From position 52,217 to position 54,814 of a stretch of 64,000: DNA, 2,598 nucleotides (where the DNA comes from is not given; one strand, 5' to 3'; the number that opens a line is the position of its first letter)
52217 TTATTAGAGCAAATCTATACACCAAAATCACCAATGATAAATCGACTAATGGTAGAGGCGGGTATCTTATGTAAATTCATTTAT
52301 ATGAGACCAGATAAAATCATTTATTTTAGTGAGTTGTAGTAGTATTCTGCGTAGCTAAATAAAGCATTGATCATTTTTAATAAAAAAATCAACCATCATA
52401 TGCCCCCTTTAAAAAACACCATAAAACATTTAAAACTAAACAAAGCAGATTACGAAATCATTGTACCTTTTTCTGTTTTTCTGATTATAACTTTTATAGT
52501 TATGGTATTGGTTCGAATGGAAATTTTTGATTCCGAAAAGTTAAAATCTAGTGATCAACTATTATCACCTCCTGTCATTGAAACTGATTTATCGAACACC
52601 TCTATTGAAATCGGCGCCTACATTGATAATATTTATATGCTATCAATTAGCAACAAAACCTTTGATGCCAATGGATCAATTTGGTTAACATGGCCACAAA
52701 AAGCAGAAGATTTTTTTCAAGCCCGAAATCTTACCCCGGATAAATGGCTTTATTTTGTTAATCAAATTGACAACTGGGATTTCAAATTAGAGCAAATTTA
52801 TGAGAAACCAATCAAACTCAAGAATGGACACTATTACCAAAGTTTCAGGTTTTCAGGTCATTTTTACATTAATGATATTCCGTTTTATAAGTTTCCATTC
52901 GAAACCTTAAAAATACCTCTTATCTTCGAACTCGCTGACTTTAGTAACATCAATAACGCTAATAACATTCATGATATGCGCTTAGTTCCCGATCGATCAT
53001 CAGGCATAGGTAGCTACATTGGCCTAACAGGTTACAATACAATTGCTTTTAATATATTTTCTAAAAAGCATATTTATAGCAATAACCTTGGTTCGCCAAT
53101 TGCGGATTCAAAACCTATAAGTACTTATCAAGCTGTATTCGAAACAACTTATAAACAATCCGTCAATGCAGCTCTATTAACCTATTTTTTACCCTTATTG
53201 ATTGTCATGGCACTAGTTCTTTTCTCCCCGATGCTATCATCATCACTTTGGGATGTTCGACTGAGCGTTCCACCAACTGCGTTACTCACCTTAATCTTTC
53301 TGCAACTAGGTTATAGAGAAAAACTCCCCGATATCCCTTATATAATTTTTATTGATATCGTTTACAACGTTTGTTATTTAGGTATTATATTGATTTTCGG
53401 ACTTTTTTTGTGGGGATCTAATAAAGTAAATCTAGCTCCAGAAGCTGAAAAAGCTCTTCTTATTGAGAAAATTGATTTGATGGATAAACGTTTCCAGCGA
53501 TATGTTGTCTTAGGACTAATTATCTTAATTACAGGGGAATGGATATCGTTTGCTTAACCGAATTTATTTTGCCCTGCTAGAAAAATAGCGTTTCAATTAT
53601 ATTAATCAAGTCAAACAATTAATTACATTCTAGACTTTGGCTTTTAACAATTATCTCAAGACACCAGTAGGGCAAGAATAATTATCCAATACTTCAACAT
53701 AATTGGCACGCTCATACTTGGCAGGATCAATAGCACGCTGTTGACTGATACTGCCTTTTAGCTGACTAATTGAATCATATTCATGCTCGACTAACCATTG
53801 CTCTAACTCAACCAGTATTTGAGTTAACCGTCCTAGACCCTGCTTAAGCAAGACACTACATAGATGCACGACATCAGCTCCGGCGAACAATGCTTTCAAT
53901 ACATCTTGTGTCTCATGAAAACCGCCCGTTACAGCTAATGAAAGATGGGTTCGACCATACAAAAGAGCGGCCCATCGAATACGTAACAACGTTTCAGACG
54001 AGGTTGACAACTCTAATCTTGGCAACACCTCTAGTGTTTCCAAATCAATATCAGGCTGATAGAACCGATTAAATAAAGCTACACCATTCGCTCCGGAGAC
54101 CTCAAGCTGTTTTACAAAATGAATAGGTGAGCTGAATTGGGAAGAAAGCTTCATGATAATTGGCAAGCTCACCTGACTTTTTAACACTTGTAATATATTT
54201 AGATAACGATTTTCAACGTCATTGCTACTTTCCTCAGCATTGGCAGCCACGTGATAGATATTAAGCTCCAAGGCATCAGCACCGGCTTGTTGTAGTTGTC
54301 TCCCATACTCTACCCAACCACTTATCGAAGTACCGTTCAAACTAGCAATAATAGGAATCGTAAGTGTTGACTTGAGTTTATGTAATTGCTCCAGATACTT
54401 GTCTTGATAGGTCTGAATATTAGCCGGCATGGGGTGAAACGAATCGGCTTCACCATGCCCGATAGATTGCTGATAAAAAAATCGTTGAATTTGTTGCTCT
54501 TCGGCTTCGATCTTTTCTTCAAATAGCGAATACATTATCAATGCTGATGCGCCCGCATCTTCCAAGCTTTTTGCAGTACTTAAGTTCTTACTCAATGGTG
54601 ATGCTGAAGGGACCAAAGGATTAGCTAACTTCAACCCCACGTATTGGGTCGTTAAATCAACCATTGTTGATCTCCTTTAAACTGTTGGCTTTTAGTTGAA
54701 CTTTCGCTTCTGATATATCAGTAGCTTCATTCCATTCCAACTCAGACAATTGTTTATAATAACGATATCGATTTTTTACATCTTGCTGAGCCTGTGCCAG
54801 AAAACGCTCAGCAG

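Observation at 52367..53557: Bacterial pentameric ligand-gated ion channel (Cys-loop/Pro-loop receptor homolog) with a double-proline M2 helix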

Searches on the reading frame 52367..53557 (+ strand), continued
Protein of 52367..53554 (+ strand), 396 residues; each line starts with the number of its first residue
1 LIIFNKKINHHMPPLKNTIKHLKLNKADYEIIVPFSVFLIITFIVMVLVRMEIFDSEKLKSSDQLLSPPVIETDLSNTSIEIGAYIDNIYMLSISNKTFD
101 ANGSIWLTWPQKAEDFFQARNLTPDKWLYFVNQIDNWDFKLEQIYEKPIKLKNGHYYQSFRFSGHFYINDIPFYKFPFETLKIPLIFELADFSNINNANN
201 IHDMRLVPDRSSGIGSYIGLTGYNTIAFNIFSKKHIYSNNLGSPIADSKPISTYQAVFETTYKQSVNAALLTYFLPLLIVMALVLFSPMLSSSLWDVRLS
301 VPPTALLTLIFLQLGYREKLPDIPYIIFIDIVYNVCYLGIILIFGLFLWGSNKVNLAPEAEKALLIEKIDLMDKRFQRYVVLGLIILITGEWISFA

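Call 22: predict_structure(alignment_id=A1)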
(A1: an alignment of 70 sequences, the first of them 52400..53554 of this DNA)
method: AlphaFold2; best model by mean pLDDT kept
length: 385 residues; sequences in the alignment: 70
mean_pLDDT: 89.1   pTM: 0.83
mean pLDDT of the five models: 89.1, 88.7, 88.0, 85.7, 85.3
residues with pLDDT >= 90: 271; 70-90: 81; 50-70: 30; < 50: 3
segments of 3 or more residues with pLDDT < 50: none
pLDDT, mean of each block of 10 residues (from residue 1): 54 85 93 90 77 78 73 97 94 97 91 90 90 95 96 94 92 92 65 90 93 96 85 66 94 94 96 94 92 97 93 91 96 95 93 94 94 94 86
secondary structure, 60 per line:
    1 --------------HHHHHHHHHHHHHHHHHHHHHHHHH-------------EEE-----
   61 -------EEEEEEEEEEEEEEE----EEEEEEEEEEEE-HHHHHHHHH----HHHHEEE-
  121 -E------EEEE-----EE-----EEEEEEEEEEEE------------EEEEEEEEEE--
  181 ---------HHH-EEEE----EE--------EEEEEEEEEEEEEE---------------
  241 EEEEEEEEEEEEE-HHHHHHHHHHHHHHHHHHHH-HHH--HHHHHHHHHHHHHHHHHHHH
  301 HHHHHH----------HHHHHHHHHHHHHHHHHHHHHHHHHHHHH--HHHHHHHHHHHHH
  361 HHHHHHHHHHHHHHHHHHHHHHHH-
elements in order: H15-39 E53-55 E68-82 E87-98 H100-108 H113-116 E117-119 E129-132 E145-156 E169-178 E194-197 E212-225 E241-253 H255-274 H281-306 H317-345 H348-384

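Call 24: find_related_loci(query=A1, collection=genome_contigs, flank=6000)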
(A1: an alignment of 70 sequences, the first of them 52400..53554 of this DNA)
Query A1 (385 aa) in genome_contigs; peptide patterns used: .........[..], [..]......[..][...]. (x = any residue, [..] = any of these).
162 stretches matched a pattern; 129 encode a relative of the query (tblastn E <= 1e-3); the best 80 are kept; 80 distinct loci.
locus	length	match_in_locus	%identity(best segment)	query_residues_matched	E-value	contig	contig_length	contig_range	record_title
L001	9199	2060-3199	67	4-382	5e-164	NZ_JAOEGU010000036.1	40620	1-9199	Methylobacter psychrophilus strain Z-0021 NODE_36_length_40620_cov_9.734497, whole genome shotgun sequence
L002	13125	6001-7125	56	7-382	2e-140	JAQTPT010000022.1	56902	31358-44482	MAG: Methylococcales bacterium isolate STB_122 NODE_1134_length_56902_cov_38.883699_Sandtown_B, whole genome shotgun seq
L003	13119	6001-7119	56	8-381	1e-137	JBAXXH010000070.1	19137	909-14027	MAG: Methylococcaceae bacterium isolate ELA734 MAG734_70, whole genome shotgun sequence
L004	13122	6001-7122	55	8-381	3e-131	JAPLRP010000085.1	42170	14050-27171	MAG: Methylococcales bacterium isolate LacPavin_0419_WC70S_MAG_40_16 LacPavin_0419_WC70S_scaffold_986056, whole genome s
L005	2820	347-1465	51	17-383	2e-118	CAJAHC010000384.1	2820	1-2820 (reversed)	MAG: uncultured Methylococcaceae bacterium isolate Loc090907-8m_bin-840 genome assembly, contig: bin-840:384/671, whole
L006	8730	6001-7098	47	2-366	5e-113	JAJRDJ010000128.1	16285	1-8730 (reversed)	MAG: Methylococcaceae bacterium isolate OWC_0087 OWC_0087_k121_4518973, whole genome shotgun sequence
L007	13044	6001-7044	45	17-366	1e-109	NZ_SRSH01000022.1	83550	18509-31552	Methylotetracoccus oryzae strain C50C1 NODE_22_length_83550_cov_261.764009, whole genome shotgun sequence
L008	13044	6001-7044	45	17-366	3e-108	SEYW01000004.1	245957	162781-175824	Methylolobus aquaticus strain FWC3 NODE_4_length_245957_cov_329.366850, whole genome shotgun sequence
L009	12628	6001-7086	45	15-381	4e-101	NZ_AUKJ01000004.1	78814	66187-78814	Methylococcus capsulatus str. Texas = ATCC 19069 H156DRAFT_scaffold00012.12_C, whole genome shotgun sequence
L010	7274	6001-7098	44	16-381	1e-100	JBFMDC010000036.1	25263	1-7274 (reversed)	MAG: Pseudomonadota bacterium isolate MAG209 MAG209_36, whole genome shotgun sequence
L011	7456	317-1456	44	3-381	8e-98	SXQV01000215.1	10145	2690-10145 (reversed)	MAG: Methylococcaceae bacterium isolate F1-140-MAGs039 F1-140__c490355, whole genome shotgun sequence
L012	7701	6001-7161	41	4-385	8e-97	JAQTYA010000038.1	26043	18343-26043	MAG: Methylococcus sp. isolate STC_26 NODE_3858_length_26043_cov_4.289126_Sandtown_C, whole genome shotgun sequence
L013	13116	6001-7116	43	11-381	3e-93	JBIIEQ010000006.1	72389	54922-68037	MAG: Methylococcaceae bacterium isolate ME2000-10-10pf_3300042337_group1_bin49 Rohwer_bin2414_scaffold_153_c1, whole gen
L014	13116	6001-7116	44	11-381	1e-92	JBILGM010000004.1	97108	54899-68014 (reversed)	MAG: Methylococcaceae bacterium isolate ME2016-09-28_3300042471_group7_bin120 Rohwer_bin2415_scaffold_48_c1, whole genom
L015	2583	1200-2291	43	11-377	3e-94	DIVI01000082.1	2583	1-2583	MAG TPA_asm: Methylococcus sp. UBA6136 UBA6136_contig_69836, whole genome shotgun sequence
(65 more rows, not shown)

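Call 25: fold_search(model_id=the predicted structure, library=pdb)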
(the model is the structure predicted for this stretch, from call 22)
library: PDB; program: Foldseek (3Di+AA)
matches with E <= 10: 1309; with E <= 0.001: 1101
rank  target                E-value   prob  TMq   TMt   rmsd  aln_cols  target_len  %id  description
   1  9ex6_A                1.0e-16  1.00  0.58  0.70   4.8       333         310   16  CryoEM structure of sTeLIC nanodisc in closed state (released 2025-03-26)
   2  6fl9_A                1.3e-16  1.00  0.65  0.79   4.1       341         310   16  The active form of a pentameric ion channel (sTeLIC) gated by alkaline pH - Wild type 2.3 Angstrom resolution (released 2018-05-16)
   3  6fvq_A                3.1e-16  1.00  0.64  0.78   4.2       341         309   16  The active form of a pentameric ion channel (sTeLIC) gated by alkaline pH - R86A (released 2018-05-16)
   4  5mzr_A                3.2e-16  1.00  0.64  0.78   5.6       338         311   16  X-ray structure of the H235Q mutant of GLIC in complex with propofol (released 2018-02-14)
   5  4ila_E                4.8e-16  1.00  0.63  0.77   5.8       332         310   16  The pentameric ligand-gated ion channel GLIC A237F in complex with Cesium (released 2013-02-20)
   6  9pky_C                7.5e-16  1.00  0.63  0.71   5.8       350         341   15  Alpha1/Beta Heteromeric Glycine receptor in the presence of 0.200 mM strychnine and 2000 nM ivermectin (released 2026-01-07)
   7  6fvs_A                8.4e-16  1.00  0.65  0.79   3.9       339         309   17  The active form of a pentameric ion channel (sTeLIC) gated by alkaline pH - sTeLIC in complex with Barium ions (Ba2+) (released 2018-05-16)
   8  5mvm_A                8.8e-16  1.00  0.64  0.78   5.7       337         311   16  X-ray structure of the F14'A -N15'A double mutant of GLIC in complex with propofol (released 2018-03-14)
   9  6hjx_B                8.8e-16  1.00  0.56  0.68   5.6       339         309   17  X-ray structure of a pentameric ligand gated ion channel from Erwinia chrysanthemi (ELIC) 7'C pore mutant (L238C) in c (released 2019-10-09)
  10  9ewa_EEE              1.0e-15  1.00  0.64  0.77   4.8       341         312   16  The sTeLIC pentameric Ligand-Gated Ion Channel (wild-type) in complex with 4-Bromophenethylamine (released 2025-03-26)
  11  5osa_A                1.3e-15  1.00  0.65  0.78   5.9       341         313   18  GLIC-GABAAR alpha1 chimera crystallized at pH4.6 (released 2017-10-11)
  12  4hfb_A                1.3e-15  1.00  0.63  0.77   5.8       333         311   16  The GLIC pentameric Ligand-Gated Ion Channel F14'A ethanol-sensitive mutant (Apo) (released 2013-04-17)
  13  6f16_A                1.5e-15  1.00  0.60  0.73   6.3       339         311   14  GLIC mutant H277Q (released 2018-01-10)
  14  6f0m_A                1.6e-15  1.00  0.63  0.77   5.5       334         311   16  GLIC mutant E35Q (released 2018-01-10)
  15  5tin_D                1.8e-15  1.00  0.65  0.72   5.6       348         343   14  Crystal Structure of Human Glycine Receptor alpha-3 Mutant N38Q Bound to AM-3607 (released 2017-01-18)
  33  3lsv_A                3.8e-15  1.00  0.63  0.77   5.9       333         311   16  Structure of the A237F mutant of the pentameric ligand gated ion channel from Gloeobacter Violaceus (released 2010-04-28)
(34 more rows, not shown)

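Call 42: find_encoding_contigs(protein=window:52400-53557:+, flank=6000, max_places=6)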
Protein window:52400-53557:+ (385 aa): 22 contigs read that carry it; 6 places shown.
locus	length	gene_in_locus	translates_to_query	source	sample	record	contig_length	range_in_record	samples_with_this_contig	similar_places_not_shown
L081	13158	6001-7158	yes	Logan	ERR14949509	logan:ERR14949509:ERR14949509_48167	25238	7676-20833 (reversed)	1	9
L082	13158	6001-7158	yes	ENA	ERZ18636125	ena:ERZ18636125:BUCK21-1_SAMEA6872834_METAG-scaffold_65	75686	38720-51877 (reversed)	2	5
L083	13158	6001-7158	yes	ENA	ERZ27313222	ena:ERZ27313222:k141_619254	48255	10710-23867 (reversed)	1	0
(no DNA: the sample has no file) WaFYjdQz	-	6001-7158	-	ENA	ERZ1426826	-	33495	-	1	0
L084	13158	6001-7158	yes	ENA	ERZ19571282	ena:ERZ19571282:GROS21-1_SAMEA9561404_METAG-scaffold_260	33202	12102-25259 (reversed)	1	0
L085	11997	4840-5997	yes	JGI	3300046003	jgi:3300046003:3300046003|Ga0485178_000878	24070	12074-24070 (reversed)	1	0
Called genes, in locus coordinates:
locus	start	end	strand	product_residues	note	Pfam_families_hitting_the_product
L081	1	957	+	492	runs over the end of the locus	PF02321:OEP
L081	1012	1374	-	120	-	PF07784:DUF1622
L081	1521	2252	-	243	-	PF14366:DUF4410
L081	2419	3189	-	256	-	PF23441:SDR (weak), PF00106:adh_short, PF08659:KR (weak), PF13561:adh_short_C2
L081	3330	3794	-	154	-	PF00578:AhpC-TSA, PF08534:Redoxin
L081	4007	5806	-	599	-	-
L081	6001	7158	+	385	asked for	-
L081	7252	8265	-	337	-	PF01180:DHO_dh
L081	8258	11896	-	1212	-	PF01855:POR_N, PF17147:PFOR_II, PF01558:POR, PF10371:EKR, PF12837:Fer4_6, PF12838:Fer4_7, PF13187:Fer4_9, PF02775:TPP_enzyme_C, +8 more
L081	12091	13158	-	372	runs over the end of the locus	PF02684:LpxB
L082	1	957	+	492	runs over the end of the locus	PF02321:OEP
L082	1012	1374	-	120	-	PF07784:DUF1622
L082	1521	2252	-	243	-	PF14366:DUF4410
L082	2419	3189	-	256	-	PF23441:SDR (weak), PF00106:adh_short, PF08659:KR (weak), PF13561:adh_short_C2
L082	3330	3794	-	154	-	PF00578:AhpC-TSA, PF08534:Redoxin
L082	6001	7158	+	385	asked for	-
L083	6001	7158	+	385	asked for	-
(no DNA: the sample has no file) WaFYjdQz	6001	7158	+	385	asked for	-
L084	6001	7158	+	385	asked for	-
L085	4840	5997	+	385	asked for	-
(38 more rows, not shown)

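Call 47: search_protein_representatives(alignment_id=A1)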
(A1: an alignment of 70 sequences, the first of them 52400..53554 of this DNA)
Query: 70 sequences, 377 profile positions. Proteins with E-value up to 0.001 (for the whole library): 2737; up to 1e-10: 838; up to 1e-30: 174. The best 150 are listed.
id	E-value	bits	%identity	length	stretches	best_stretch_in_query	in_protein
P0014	2.7e-154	530.0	-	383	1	1-373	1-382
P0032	8.0e-149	512.0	-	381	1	9-375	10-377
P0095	3.0e-129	447.5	-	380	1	1-374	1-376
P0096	8.6e-129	446.0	-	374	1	8-374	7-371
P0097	1.2e-127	442.3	-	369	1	15-374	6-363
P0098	1.5e-124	432.1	-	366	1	13-375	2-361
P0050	8.2e-123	426.4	-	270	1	110-374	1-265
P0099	5.1e-122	423.7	-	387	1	8-375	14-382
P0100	9.2e-121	419.6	-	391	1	9-372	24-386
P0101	4.7e-116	404.1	-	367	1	17-373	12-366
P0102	9.3e-116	403.1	-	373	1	19-373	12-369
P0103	2.0e-111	388.9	-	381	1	18-373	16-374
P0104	3.3e-111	388.2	-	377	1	18-374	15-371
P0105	6.0e-111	387.3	-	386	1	9-373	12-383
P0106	1.6e-108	379.3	-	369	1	18-372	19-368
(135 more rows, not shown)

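Call 56: search_protein_families(library=pfam, alignment_id=A1, max_evalue=1)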
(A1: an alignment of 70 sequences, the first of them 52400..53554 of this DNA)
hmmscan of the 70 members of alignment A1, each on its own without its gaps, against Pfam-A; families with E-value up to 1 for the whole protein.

A. member 1, window:52400-53554:+ (385 aa): 1 family
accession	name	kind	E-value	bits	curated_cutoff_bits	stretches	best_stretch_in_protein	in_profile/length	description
PF04246.17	RseC_MucC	-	0.73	10.2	24.4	1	249-296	58-99/130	Positive regulator of sigma(E), RseC/MucC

B. families by the number of members that match (of 70 scanned): 27 families (the first 25 are shown)
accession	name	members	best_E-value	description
PF03547.23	Mem_trans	8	0.0027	Membrane transport protein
PF23188.1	THU_Piezo1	7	0.012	Piezo1-like, transmembrane helical unit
PF02932.22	Neur_chan_memb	6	0.03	Neurotransmitter-gated ion-channel transmembrane region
PF18950.5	DUF5694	6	0.064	Family of unknown function (DUF5694)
PF04246.17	RseC_MucC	5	0.051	Positive regulator of sigma(E), RseC/MucC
PF05757.16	PsbQ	4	0.00059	Oxygen evolving enhancer protein 3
PF13623.11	SurA_N_2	3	0.015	SurA-like N-terminal domain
PF08707.16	PriCT_2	3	0.13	Primase C terminal 2 (PriCT-2)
PF03595.22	SLAC1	2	0.033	Voltage-dependent anion channel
PF18900.5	DUF5656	2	0.036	Protein of unknown function (DUF5656)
PF17382.7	Ycf70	2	0.054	Uncharacterized Ycf70-like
PF19531.4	DUF6058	2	0.055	Family of unknown function (DUF6058)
PF12420.13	DUF3671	2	0.091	Fam-L, Fam-M like protein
PF10054.14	DUF2291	2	0.17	Predicted periplasmic lipoprotein (DUF2291)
PF24874.1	Piezo_THU9_anchor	2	0.3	Piezo, THU9 and anchor domain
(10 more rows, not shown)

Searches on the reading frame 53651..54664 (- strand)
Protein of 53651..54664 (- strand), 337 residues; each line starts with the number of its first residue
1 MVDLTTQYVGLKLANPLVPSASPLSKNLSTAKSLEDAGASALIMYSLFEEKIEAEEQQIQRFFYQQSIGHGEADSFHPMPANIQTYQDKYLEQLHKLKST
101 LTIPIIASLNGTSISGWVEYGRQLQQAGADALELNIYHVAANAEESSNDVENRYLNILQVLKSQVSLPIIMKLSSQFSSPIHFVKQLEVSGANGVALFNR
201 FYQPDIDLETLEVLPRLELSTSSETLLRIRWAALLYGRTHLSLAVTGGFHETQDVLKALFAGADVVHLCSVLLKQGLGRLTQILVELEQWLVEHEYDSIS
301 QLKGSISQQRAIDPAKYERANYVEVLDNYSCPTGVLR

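Call 21: search_protein_families(library=pfam, proteins=[window:53651-54664:-], max_evalue=0.001)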
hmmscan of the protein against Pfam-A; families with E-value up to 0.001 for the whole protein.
window:53651-54664:- (337 aa): 1 family
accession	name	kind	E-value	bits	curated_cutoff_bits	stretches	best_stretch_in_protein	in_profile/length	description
PF01180.27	DHO_dh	-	8.6e-12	45.3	27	1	5-291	3-291/291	Dihydroorotate dehydrogenase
